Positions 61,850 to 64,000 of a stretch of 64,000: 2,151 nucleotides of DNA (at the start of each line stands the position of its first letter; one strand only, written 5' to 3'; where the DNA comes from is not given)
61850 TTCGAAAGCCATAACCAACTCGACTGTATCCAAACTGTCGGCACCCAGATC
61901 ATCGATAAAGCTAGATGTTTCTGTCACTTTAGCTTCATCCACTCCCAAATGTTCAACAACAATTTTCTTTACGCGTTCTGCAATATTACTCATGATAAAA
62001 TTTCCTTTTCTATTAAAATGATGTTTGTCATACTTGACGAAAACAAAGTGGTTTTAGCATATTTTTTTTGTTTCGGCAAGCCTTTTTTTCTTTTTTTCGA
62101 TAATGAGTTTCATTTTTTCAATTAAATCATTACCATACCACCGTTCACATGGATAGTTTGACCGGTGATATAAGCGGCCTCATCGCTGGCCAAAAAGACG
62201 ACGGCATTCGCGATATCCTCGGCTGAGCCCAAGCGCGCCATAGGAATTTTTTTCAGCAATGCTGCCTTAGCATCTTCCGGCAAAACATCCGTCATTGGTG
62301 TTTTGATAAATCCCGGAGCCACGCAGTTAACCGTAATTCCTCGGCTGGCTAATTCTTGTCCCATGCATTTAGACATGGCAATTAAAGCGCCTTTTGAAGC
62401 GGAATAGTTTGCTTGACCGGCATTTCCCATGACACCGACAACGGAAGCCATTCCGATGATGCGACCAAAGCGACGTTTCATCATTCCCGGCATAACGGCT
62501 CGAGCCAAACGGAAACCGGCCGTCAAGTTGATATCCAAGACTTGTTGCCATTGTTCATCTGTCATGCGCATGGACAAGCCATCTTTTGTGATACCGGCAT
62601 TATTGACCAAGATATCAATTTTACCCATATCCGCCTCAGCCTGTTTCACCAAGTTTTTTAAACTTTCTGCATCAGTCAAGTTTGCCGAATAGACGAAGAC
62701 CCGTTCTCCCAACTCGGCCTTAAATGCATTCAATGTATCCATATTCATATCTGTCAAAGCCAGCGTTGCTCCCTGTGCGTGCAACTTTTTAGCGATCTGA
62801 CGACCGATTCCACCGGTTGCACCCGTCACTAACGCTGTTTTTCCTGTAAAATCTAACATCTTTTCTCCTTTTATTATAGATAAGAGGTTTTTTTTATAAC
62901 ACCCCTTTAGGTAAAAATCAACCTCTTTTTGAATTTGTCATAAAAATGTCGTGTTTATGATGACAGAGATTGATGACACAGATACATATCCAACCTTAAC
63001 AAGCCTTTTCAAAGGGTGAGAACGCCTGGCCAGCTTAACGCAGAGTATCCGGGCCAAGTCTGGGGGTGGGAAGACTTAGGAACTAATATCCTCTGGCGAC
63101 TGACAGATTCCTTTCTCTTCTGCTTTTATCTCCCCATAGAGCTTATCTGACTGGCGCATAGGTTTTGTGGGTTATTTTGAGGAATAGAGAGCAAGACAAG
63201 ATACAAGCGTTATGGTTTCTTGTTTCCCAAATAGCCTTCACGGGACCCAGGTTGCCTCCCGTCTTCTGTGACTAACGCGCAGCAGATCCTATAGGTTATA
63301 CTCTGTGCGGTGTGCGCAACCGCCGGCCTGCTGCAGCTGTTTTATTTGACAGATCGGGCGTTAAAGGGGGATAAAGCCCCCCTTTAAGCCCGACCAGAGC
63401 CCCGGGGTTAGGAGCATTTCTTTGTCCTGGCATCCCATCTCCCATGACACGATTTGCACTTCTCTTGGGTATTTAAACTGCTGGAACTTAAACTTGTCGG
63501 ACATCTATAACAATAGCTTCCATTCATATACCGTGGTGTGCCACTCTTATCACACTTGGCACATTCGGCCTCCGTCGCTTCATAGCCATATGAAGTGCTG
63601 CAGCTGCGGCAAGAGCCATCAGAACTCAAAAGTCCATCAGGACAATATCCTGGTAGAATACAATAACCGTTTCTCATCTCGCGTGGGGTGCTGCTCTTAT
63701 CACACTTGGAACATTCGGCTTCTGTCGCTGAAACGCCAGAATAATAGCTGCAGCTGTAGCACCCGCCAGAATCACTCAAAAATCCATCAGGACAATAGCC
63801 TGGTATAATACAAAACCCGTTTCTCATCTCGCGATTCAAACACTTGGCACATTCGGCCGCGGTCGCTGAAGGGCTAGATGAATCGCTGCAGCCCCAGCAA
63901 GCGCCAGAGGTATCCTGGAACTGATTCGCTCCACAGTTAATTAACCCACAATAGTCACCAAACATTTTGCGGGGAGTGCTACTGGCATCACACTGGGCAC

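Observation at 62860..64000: Cys-rich tandem-repeat protein and a 550-bp ORF-free spacer where fabD is expected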

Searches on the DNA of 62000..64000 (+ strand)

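Call 3: search_rna_families(source=window, start=62000, end=64000, threshold=evalue, max_evalue=1, show_alignments=3)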
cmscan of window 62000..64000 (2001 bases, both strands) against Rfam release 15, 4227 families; matches with E-value up to 1: 0.
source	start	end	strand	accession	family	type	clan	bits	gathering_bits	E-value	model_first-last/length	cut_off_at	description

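Call 40: search_dna_similar(query=window:62860-63340:+, collection=plasmids, mode=distant, max_evalue=0.01, max_rows=10)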
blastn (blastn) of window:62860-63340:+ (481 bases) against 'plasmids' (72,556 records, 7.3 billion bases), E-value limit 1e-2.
No match.

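Call 41: search_dna_similar(query=window:62860-63340:+, collection=phages, mode=distant, max_evalue=0.01, max_rows=10)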
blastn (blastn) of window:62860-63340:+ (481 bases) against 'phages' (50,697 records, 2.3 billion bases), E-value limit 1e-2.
No match.

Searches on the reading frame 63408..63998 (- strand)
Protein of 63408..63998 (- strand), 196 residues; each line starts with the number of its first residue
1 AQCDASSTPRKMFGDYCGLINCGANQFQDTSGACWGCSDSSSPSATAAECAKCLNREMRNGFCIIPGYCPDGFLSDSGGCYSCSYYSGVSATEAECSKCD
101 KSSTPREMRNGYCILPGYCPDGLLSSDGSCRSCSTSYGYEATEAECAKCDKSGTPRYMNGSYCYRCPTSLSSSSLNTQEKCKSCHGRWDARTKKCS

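Call 11: search_protein_families(library=pfam, proteins=[window:63408-63998:-], max_evalue=1)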
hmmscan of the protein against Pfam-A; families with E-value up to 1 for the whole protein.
window:63408-63998:- (196 aa): 1 family
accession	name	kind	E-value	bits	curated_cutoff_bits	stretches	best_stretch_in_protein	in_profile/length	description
PF18551.6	TackOD1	-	0.35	10.9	32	2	127-155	147-175/188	Thaumarchaeal output domain 1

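Call 64: predict_structure(alignment_id=A4)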
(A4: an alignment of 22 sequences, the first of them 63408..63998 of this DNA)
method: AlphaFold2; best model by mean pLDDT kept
length: 196 residues; sequences in the alignment: 22
mean_pLDDT: 92.7   pTM: 0.73
mean pLDDT of the five models: 92.7, 92.6, 92.3, 89.4, 89.1
residues with pLDDT >= 90: 157; 70-90: 37; 50-70: 2; < 50: 0
segments of 3 or more residues with pLDDT < 50: none
pLDDT, mean of each block of 10 residues (from residue 1): 77 86 94 94 96 95 93 94 94 96 95 90 91 94 94 94 95 92 96 95
secondary structure, 60 per line:
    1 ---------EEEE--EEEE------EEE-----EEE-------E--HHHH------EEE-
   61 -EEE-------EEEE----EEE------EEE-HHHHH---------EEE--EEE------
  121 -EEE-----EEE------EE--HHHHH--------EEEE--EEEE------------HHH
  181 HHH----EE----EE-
elements in order: E10-13 E16-19 E26-28 E34-36 H47-50 E57-59 E62-64 E72-75 E80-82 E89-91 H93-97 E107-109 E112-114 E122-124 E130-132 H143-147 E156-159 E162-165 H178-183

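Call 66: fold_search(model_id=the predicted structure, library=pdb)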
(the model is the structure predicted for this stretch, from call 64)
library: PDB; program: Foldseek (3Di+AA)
matches with E <= 10: 49; with E <= 0.001: 0
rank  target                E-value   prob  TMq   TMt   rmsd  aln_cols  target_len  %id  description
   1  8jxh_B                1.4e-01  0.06  0.14  0.05  14.6       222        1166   15  rat megalin RAP complex wingA (released 2024-06-19)
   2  9i3v_A                6.5e-01  0.02  0.12  0.01  28.8       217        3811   18  Cryo-EM structure of the human LRP2 ectodomain (released 2026-02-04)
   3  9qaw_A                1.0e+00  0.01  0.11  0.01  29.0       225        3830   17  CryoEM structure of the human LRP2 receptor ectodomain in complex with LRPAP1 (released 2026-03-11)
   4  8jxc_A                1.7e+00  0.02  0.13  0.03  15.9       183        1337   12  rat megalin wingB (released 2024-06-19)
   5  6b08_A                1.9e+00  0.02  0.14  0.15  16.1       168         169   17  Crystal structure of Pfs25 in complex with the transmission blocking antibody 1276 (released 2017-11-15)
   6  8jxg_A                2.0e+00  0.02  0.13  0.04  13.8       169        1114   15  rat megalin RAP complex bodyB (released 2024-06-19)
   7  6b0e_E                2.2e+00  0.02  0.13  0.15  16.6       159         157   18  Crystal structure of Pfs25 in complex with the transmission blocking antibody 1260 (released 2017-11-15)
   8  7vhv_C                2.2e+00  0.01  0.12  0.07  12.2        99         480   12  Crystal structure of S. aureus D-alanine alanyl carrier protein ligase (released 2022-04-13)
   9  6phc_I                2.8e+00  0.02  0.14  0.16  16.4       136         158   18  Pfs25 in complex with the human transmission blocking antibody 2544 (released 2019-10-02)
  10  6b0h_I                2.8e+00  0.01  0.12  0.15  16.4       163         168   20  Crystal structure of Pfs25 in complex with the transmission blocking antibody 1262 (released 2017-11-15)
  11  6phd_C                3.0e+00  0.01  0.12  0.14  16.6       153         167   16  Pfs25 in complex with the human transmission blocking antibody 2586 (released 2019-10-02)
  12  5b4x_B                3.2e+00  0.01  0.13  0.07  15.7       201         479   18  Crystal structure of the ApoER2 ectodomain in complex with the Reelin R56 fragment (released 2017-04-26)
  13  7bw7_A                3.9e+00  0.03  0.14  0.06   9.9        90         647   18  Cryo-EM Structure for the Ectodomain of the Full-length Human Insulin Receptor in Complex with 1 Insulin. (released 2021-04-14)
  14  1z3g_A                3.9e+00  0.01  0.12  0.14  18.2       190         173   10  Crystal structure of complex between Pvs25 and Fab fragment of malaria transmission blocking antibody 2A8 (released 2005-12-06)
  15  9ii3_R                4.1e+00  0.03  0.14  0.05  11.4        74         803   16  Cryo-EM Structure of the 2:1 Complex of mGlu3 and beta-arrestin1 (released 2025-03-05)
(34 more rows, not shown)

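Call 77: search_protein_representatives(protein=window:63408-63998:-)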
Query: 196 residues. Proteins with E-value up to 0.001 (for the whole library): 143; up to 1e-10: 69; up to 1e-30: 12. The best 143 are listed.
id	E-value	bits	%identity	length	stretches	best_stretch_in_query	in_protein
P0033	6.1e-78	277.7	67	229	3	3-196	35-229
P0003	7.2e-64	231.8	66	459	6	126-196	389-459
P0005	2.5e-58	213.7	41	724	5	1-163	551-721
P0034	1.7e-47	178.3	38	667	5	37-168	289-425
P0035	7.0e-47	176.3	36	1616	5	10-169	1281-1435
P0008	8.9e-38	146.5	55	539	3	46-161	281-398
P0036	2.9e-35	138.3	38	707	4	57-156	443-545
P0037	8.4e-35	136.8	43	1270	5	62-189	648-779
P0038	4.0e-33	131.3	35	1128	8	2-155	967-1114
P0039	4.0e-33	131.3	53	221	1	25-196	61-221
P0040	2.3e-32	128.8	39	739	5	1-168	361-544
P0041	1.8e-31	125.9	35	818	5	9-151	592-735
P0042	1.3e-30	123.1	37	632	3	13-150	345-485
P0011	4.1e-29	118.2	36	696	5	125-196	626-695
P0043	8.7e-29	117.2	33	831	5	7-165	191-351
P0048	1.4e-24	103.4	38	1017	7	2-165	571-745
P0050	2.2e-24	102.8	40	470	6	7-151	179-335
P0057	1.1e-22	97.2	38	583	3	26-150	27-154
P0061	2.3e-20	89.7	34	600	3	5-65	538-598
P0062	2.6e-20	89.4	38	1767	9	73-191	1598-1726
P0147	3.8e-05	39.9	31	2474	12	15-169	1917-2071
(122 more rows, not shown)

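Call 95: search_protein_families(library=ncbifam, proteins=[P0036, P0048], max_evalue=1)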
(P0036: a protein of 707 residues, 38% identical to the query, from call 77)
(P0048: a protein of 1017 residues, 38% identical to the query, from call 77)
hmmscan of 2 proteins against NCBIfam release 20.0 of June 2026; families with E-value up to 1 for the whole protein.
P0036 (707 aa): 2 families
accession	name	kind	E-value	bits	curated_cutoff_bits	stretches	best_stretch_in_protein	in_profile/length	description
TIGR02532.1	IV_pilin_GFxxxE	domain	0.0022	17.8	16.3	1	16-34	5-23/24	prepilin-type N-terminal cleavage/methylation domain-containing protein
NF007800.0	PRK10506.1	equivalog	0.0023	17.8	158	1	7-95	3-92/163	prepilin peptidase-dependent protein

P0048 (1017 aa): 1 family
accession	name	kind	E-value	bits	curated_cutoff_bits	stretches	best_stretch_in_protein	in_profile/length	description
NF040999.1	pilin_ComGC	equivalog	0.021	15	75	1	14-73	6-61/84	competence type IV pilus major pilin ComGC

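Call 96: search_protein_families(library=phrogs, proteins=[window:63408-63998:-], max_evalue=0.1)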
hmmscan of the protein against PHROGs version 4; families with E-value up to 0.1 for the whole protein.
window:63408-63998:- (196 aa): 2 families
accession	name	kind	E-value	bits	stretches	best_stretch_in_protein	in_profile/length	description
phrog_10222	-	unknown function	0.017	16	0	95-118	15-36/59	-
phrog_32406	-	unknown function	0.019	16.2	0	106-125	43-61/93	-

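Call 99: list_cluster_members(proteins=[P0035, P0037, P0038, P0041, P0050, P0057, P0061, P0147, P0036, P0062])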
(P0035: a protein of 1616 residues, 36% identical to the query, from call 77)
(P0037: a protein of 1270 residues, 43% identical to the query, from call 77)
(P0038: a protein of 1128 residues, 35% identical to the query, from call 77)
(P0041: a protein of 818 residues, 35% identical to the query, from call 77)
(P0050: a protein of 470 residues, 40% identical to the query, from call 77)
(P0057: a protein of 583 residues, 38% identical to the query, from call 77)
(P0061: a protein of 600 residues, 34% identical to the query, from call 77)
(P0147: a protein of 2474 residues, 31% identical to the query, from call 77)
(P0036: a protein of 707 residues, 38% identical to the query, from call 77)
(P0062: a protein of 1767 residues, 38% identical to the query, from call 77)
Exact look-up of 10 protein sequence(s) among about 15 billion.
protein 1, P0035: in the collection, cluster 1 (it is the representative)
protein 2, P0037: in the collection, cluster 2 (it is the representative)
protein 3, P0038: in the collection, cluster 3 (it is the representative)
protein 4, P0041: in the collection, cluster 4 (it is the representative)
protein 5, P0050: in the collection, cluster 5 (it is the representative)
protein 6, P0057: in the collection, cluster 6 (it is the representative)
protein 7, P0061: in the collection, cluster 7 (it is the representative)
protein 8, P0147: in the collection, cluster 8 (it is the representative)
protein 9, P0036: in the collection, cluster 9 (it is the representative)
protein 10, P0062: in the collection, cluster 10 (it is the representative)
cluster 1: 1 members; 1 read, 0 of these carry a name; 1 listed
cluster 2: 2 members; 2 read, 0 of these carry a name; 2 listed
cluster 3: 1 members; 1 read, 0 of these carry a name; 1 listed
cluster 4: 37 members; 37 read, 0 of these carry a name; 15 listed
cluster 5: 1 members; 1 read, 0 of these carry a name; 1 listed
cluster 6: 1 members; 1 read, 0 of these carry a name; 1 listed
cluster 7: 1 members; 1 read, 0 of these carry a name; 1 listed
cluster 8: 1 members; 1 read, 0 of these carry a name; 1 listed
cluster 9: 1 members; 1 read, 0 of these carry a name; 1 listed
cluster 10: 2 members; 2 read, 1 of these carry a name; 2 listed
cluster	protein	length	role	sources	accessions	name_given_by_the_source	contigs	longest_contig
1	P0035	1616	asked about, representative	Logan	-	-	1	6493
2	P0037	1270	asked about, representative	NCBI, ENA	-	-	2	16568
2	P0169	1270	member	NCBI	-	-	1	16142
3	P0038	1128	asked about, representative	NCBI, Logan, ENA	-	-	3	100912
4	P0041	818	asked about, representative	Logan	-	-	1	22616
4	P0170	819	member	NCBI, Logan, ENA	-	-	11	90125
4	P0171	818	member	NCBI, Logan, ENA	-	-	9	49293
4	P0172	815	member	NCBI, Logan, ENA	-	-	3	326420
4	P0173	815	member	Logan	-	-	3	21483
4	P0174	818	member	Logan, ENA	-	-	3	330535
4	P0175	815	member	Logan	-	-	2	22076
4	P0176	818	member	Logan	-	-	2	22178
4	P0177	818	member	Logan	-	-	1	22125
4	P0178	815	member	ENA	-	-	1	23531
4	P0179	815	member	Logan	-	-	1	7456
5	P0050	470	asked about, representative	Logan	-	-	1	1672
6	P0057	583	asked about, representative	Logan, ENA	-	-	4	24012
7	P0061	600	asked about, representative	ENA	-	-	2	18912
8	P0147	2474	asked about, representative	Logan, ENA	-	-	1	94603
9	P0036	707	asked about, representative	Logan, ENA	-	-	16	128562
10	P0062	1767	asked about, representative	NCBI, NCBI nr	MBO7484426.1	MAG: hypothetical protein J6T55_04860 [Alphaproteobacteria bacterium] | hypothetical protein [Alphaproteobacteria bacterium]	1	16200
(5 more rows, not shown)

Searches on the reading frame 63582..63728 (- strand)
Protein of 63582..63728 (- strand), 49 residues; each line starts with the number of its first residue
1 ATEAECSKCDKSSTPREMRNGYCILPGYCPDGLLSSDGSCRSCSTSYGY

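Call 104: search_solved_structures(query=A7, max_evalue=10, show_alignments=3)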
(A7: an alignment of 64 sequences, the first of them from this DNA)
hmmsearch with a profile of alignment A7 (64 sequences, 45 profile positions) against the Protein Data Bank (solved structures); distinct sequences matched with E-value up to 10: 6.
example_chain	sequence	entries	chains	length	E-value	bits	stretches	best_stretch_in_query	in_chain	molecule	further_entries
3nuk_A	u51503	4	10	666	1.3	12.5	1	10-33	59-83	ALPHA-GLUCOSIDASE | Glycosyl hydrolase, family 31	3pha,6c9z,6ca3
3n04_A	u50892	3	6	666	1.3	12.5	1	10-33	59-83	alpha-glucosidase | Glycosyl hydrolase, family 31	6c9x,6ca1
3nsx_A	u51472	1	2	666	1.3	12.5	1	10-33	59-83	alpha-glucosidase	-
3m6d_A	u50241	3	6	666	1.3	12.5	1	10-33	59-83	Uncharacterized protein | alpha-glucosidase GH31 family | alpha-Glucosidase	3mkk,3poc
3m46_A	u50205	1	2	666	1.6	12.2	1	10-33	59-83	Uncharacterized protein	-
8ufc_V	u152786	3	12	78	5.8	10.4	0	15-37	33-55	Very low-density lipoprotein receptor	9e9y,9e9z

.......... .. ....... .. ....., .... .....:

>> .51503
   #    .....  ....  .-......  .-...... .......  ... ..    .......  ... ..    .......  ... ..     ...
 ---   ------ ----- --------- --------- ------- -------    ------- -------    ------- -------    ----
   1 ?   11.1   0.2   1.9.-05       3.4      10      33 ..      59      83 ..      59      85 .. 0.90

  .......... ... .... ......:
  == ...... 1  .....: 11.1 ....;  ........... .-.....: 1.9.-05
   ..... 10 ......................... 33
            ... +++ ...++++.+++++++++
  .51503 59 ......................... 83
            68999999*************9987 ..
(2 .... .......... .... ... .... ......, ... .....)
